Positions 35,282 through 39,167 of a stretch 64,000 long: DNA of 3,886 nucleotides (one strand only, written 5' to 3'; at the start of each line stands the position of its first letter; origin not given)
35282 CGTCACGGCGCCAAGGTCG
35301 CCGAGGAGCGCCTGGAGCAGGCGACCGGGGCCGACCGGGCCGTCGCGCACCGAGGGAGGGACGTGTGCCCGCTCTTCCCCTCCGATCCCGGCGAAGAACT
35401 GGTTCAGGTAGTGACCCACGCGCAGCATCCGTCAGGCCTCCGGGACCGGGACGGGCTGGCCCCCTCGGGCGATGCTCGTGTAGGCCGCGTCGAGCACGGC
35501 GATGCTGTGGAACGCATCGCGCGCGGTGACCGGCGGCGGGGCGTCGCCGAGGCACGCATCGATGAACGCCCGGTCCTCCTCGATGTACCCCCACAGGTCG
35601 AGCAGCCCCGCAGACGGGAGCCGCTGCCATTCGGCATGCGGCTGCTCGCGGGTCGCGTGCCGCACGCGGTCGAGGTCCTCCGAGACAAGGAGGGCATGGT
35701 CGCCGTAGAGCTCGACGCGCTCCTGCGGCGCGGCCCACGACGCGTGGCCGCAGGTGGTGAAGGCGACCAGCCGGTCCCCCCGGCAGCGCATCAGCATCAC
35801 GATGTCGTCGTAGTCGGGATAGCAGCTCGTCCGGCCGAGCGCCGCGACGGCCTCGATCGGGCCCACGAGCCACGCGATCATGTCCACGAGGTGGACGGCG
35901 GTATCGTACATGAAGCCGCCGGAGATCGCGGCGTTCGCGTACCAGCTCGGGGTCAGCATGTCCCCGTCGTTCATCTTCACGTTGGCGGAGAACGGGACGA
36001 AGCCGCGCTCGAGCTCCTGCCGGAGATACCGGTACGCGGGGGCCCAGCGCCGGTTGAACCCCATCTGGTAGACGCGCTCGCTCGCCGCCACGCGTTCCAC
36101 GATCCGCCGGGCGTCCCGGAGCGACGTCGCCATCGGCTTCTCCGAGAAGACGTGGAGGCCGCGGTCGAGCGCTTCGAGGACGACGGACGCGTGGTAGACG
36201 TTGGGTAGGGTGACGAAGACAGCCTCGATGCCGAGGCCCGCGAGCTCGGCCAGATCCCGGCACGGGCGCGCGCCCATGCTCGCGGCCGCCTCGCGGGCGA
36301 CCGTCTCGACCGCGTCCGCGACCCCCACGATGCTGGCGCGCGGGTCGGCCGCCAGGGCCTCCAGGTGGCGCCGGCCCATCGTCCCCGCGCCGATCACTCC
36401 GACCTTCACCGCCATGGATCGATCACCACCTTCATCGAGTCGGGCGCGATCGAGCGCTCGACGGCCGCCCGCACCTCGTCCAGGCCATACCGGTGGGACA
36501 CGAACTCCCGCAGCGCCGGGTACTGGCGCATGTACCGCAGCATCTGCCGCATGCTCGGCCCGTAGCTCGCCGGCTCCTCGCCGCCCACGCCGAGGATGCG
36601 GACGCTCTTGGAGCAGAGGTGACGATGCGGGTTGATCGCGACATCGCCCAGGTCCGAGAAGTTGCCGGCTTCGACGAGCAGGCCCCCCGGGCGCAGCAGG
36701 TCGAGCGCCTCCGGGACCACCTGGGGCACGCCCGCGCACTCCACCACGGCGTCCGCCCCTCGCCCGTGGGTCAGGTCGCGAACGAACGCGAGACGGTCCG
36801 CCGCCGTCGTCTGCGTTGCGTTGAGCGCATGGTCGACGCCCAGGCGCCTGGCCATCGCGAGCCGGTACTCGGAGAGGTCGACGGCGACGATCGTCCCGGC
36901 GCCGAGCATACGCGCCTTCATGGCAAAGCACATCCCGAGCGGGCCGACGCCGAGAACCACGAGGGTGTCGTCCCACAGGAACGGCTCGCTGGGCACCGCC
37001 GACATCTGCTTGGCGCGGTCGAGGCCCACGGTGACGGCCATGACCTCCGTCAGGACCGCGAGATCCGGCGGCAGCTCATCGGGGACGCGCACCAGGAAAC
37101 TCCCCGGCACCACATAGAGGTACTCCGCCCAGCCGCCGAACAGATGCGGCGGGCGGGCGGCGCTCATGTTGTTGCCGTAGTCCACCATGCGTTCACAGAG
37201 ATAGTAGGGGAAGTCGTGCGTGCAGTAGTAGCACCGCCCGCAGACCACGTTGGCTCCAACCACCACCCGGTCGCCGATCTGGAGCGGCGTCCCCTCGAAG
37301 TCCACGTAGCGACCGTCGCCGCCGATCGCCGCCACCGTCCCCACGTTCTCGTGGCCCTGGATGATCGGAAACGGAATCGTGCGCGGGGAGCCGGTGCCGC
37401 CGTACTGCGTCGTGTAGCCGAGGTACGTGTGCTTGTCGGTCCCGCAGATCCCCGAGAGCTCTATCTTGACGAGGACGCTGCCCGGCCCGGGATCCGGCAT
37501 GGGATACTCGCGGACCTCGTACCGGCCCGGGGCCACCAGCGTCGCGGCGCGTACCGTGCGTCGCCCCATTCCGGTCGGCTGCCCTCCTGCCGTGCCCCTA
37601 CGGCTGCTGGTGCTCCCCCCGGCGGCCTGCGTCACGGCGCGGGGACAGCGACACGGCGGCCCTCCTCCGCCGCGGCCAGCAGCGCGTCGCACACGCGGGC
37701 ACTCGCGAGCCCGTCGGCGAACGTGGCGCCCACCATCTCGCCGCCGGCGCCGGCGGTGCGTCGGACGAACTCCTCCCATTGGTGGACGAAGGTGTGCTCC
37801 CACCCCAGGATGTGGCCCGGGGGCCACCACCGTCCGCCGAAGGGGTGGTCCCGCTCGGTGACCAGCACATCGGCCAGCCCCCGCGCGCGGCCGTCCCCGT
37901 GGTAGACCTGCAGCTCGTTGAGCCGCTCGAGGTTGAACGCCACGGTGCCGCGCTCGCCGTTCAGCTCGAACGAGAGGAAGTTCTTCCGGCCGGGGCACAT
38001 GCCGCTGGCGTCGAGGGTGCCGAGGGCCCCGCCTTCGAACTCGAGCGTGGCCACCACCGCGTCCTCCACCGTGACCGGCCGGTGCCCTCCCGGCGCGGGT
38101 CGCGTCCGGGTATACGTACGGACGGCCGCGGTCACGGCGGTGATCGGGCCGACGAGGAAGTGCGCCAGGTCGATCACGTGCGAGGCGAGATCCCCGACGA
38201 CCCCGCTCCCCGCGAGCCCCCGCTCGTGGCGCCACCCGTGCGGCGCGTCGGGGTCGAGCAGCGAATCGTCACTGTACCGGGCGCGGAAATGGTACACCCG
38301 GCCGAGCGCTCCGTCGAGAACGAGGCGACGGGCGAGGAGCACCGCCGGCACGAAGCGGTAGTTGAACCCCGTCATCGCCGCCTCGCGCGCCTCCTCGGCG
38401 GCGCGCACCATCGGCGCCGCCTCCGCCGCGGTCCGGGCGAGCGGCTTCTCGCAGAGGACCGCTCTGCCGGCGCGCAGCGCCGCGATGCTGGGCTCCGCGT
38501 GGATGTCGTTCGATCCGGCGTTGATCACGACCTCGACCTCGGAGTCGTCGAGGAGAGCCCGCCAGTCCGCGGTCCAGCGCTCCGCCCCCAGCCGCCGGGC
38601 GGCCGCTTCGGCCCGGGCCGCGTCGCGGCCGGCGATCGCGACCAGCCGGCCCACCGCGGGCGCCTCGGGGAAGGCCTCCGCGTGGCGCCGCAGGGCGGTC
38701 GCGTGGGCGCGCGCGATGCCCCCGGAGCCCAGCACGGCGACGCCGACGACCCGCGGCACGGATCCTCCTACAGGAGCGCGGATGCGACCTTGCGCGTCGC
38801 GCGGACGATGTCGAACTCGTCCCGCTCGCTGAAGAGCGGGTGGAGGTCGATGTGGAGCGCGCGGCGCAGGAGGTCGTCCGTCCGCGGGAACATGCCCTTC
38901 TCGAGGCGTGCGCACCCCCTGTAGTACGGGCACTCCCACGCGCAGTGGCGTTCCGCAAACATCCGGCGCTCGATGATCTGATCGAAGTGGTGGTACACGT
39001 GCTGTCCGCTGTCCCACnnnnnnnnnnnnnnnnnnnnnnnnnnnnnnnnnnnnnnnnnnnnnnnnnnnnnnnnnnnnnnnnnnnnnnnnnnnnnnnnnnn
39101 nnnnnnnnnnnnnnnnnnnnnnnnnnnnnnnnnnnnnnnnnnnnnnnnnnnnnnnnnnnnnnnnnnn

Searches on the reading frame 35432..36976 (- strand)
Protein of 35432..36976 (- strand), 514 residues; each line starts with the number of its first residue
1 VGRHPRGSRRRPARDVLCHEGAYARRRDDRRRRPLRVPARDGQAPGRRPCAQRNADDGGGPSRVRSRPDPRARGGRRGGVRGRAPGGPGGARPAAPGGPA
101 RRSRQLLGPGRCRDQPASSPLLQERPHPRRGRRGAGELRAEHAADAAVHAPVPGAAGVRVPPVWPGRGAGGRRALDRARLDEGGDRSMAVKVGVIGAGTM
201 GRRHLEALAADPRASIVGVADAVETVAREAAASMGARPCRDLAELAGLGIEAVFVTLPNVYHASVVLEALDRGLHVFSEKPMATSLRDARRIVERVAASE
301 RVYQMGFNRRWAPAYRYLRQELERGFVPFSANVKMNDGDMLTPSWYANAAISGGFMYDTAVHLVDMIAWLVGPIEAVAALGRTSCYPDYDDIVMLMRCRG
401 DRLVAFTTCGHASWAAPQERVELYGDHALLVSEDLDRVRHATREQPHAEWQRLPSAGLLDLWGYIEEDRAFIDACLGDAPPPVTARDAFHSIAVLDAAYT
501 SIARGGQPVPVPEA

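Call 11: search_protein_families(library=pfam, proteins=[window:35432-36976:-], max_evalue=0.01)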
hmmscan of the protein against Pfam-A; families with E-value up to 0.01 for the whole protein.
window:35432-36976:- (514 aa): 5 families
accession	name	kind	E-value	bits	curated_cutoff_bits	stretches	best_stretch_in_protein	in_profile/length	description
PF01408.29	GFO_IDH_MocA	-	1.8e-25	90.4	24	1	190-307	1-120/120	Oxidoreductase family, NAD-binding Rossmann fold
PF02894.22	GFO_IDH_MocA_C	-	2.6e-15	57.3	22.9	1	344-510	31-217/218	Oxidoreductase family, C-terminal alpha/beta domain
PF22725.1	GFO_IDH_MocA_C3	-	1.4e-13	51.3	27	1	341-428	31-121/124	GFO/IDH/MocA C-terminal domain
PF03807.23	F420_oxidored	-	0.0028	18.6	21.6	1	191-269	1-79/94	NADP oxidoreductase coenzyme F420-dependent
PF16490.10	Oxidoreduct_C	-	0.0086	16.2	27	0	338-373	39-75/278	Putative oxidoreductase C terminal domain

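Call 12: search_protein_families(library=ncbifam, proteins=[window:35432-36976:-], max_evalue=0.01)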
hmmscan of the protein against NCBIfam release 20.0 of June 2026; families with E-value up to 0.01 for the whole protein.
window:35432-36976:- (514 aa): 9 families
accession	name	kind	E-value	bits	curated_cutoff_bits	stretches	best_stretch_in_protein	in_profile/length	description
TIGR04380.1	myo_inos_iolG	equivalog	7.6e-46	156.5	355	1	190-505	2-326/330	inositol 2-dehydrogenase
NF040723.1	UDP-GlcNAcDh_Arch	equivalog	2.9e-24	86.1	450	1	190-395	1-202/302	UDP-N-acetylglucosamine 3-dehydrogenase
NF052679.1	InsChiInosDhIolG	equivalog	1.7e-21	76.6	540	1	188-372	1-186/343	bifunctional inositol 2-dehydrogenase/D-chiro-inositol 1-dehydrogenase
NF052479.1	LevoglcsnDh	equivalog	3.2e-18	65.6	650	1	189-383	3-214/386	levoglucosan dehydrogenase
NF008607.0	PRK11579.1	subfamily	9.1e-11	41.3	330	1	189-377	4-195/346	oxidoreductase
NF041392.1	XylDh_Gfo6_Halo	equivalog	4.7e-08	32.2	350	1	251-337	84-170/350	D-xylose 1-dehydrogenase Gfo6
NF058561.1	BT_2158_fam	equivalog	6e-08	31.7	750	1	190-306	36-153/487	glycoside 3-dehydrogenase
NF058563.1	BT_2159_fam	equivalog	4.1e-07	29.3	650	1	190-371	1-183/350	disaccharide 3-dehydrogenase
NF003251.0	PRK04207.1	equivalog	0.001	18.1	185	1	189-235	2-48/343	type II glyceraldehyde-3-phosphate dehydrogenase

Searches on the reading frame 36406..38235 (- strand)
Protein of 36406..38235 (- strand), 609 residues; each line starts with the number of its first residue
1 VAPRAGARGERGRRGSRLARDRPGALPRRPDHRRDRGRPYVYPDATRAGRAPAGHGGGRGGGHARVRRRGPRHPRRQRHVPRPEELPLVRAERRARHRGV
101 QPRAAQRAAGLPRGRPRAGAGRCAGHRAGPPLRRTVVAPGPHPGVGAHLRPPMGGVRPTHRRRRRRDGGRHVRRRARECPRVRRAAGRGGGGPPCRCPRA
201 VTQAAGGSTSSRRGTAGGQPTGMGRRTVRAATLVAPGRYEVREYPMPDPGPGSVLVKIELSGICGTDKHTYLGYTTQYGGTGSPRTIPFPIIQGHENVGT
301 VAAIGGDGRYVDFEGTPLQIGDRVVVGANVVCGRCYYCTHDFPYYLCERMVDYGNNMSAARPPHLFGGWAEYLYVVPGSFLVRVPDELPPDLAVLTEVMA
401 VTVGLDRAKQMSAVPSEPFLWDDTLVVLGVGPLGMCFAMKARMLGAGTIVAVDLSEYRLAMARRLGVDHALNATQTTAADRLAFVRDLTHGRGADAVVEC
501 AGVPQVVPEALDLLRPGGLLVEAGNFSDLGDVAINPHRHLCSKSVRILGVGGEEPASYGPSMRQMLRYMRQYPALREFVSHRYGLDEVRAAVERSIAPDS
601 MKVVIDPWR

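Call 11: search_protein_families(library=pfam, proteins=[window:36406-38235:-], max_evalue=0.01)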
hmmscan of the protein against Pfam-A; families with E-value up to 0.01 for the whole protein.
window:36406-38235:- (609 aa): 4 families
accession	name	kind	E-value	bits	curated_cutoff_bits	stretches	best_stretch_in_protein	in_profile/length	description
PF00107.32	ADH_zinc_N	-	9.5e-24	84.2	31.8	1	432-558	1-120/129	Zinc-binding dehydrogenase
PF08240.17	ADH_N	-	1e-19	71.2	23.5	1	250-386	1-104/104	Alcohol dehydrogenase GroES-like domain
PF16912.11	Glu_dehyd_C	-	9.1e-10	38.8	34.9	1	391-606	2-210/211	Glucose dehydrogenase C-terminus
PF13602.12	ADH_zinc_N_2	-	2.8e-06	28.7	27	1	465-594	1-122/134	Zinc-binding dehydrogenase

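Call 12: search_protein_families(library=ncbifam, proteins=[window:36406-38235:-], max_evalue=0.01)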
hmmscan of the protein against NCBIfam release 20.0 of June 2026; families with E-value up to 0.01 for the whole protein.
window:36406-38235:- (609 aa): 19 families
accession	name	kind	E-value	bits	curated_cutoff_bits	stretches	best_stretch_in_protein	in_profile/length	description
TIGR03366.1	HpnZ_proposed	hypoth_equivalog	3.7e-47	161.1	328.1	1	249-588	3-315/315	putative phosphonate catabolism associated alcohol dehydrogenase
TIGR00692.1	tdh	equivalog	1.6e-42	145.7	458.35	1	241-605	13-338/340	L-threonine 3-dehydrogenase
NF003808.0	PRK05396.1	equivalog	2.1e-41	142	380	1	240-606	14-339/341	L-threonine 3-dehydrogenase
NF041097.1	keto_inos_dh_IolM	equivalog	7.3e-41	140.1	450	1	208-605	9-387/389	scyllo-inosose 3-dehydrogenase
TIGR03989.1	Rxyl_3153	subfamily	1.1e-31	110.4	440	1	229-591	3-354/370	NDMA-dependent alcohol dehydrogenase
TIGR03451.1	mycoS_dep_FDH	equivalog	1.1e-30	106.7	512.9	1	241-604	16-355/358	S-(hydroxymethyl)mycothiol dehydrogenase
NF007489.0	PRK10083.1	equivalog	3.5e-28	98.5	376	1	236-531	9-266/339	Zn-dependent oxidoreductase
NF007375.0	PRK09880.1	equivalog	1.7e-26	92.8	469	1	253-532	29-274/344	L-idonate 5-dehydrogenase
NF007642.0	PRK10309.1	equivalog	4.1e-21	75.6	550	1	238-525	11-261/347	galactitol-1-phosphate 5-dehydrogenase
NF006940.0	PRK09422.1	equivalog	2.4e-20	72.8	344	1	239-527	12-263/338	alcohol dehydrogenase AdhP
TIGR03201.1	dearomat_had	equivalog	4.8e-20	71.9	338.65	1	236-566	7-310/349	6-hydroxycyclohex-1-ene-1-carbonyl-CoA dehydrogenase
TIGR02818.1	adh_III_F_hyde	equivalog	8.6e-20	71.1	543.95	1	239-605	14-366/368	S-(hydroxymethyl)glutathione dehydrogenase/class III alcohol dehydrogenase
NF010344.0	PRK13771.1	subfamily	6.3e-18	64.8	349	1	238-526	12-257/334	putative alcohol dehydrogenase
TIGR02819.1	fdhA_non_GSH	equivalog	8.6e-17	60.8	636.95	1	254-502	39-266/397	formaldehyde dehydrogenase, glutathione-independent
NF041172.1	AcrlCoa_red_Thmprot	equivalog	2.2e-15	56.5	500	1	238-529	12-261/334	acryloyl-CoA reductase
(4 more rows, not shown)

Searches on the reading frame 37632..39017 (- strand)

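Call 11: search_protein_families(library=pfam, proteins=[window:37632-39017:-], max_evalue=0.01)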
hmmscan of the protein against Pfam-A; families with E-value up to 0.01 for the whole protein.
window:37632-39017:- (461 aa): 5 families
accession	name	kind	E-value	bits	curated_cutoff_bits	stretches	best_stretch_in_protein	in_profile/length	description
PF22725.1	GFO_IDH_MocA_C3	-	6.8e-31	107.3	27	1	227-359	2-123/124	GFO/IDH/MocA C-terminal domain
PF02894.22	GFO_IDH_MocA_C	-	3.2e-23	83.1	22.9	1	231-458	2-218/218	Oxidoreductase family, C-terminal alpha/beta domain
PF01408.29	GFO_IDH_MocA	-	1.5e-22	80.9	24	1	92-217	2-119/120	Oxidoreductase family, NAD-binding Rossmann fold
PF03447.22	NAD_binding_3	-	8.2e-07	30.2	24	1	97-196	1-94/116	Homoserine dehydrogenase, NAD binding domain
PF03435.24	Sacchrp_dh_NADP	-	0.0023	18.7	25.1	1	93-213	1-123/129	Saccharopine dehydrogenase NADP binding domain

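Call 12: search_protein_families(library=ncbifam, proteins=[window:37632-39017:-], max_evalue=0.01)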
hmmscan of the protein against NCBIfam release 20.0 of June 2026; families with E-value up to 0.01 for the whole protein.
window:37632-39017:- (461 aa): 12 families
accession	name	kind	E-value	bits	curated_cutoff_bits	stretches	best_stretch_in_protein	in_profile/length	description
NF052479.1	LevoglcsnDh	equivalog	6.6e-85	285.1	650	1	91-457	4-385/386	levoglucosan dehydrogenase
TIGR04380.1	myo_inos_iolG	equivalog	2e-33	115.7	355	1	92-456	3-329/330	inositol 2-dehydrogenase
NF040723.1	UDP-GlcNAcDh_Arch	equivalog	2.9e-18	66.4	450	1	93-345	3-223/302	UDP-N-acetylglucosamine 3-dehydrogenase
NF041392.1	XylDh_Gfo6_Halo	equivalog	8.8e-17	60.9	350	1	162-298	84-222/350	D-xylose 1-dehydrogenase Gfo6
NF008607.0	PRK11579.1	subfamily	1.1e-15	57.5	330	1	124-298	31-198/346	oxidoreductase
NF052679.1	InsChiInosDhIolG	equivalog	3.5e-12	46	540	1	91-218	3-125/343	bifunctional inositol 2-dehydrogenase/D-chiro-inositol 1-dehydrogenase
NF007574.0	PRK10206.1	equivalog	2.1e-09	36.9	352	1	132-248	37-153/345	oxidoreductase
NF058561.1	BT_2158_fam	equivalog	9.1e-08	31.1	750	1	125-244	59-180/487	glycoside 3-dehydrogenase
NF004976.0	PRK06349.1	subfamily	8.4e-05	21.8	205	1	91-189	5-103/430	homoserine dehydrogenase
NF058563.1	BT_2159_fam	equivalog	0.0016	17.5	650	1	137-219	38-121/350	disaccharide 3-dehydrogenase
NF001319.0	PRK00258.3-3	equivalog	0.0042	16.2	252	1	64-169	96-193/279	shikimate dehydrogenase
TIGR00507.1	aroE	equivalog_domain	0.0056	15.9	200.2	1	93-180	120-198/270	shikimate dehydrogenase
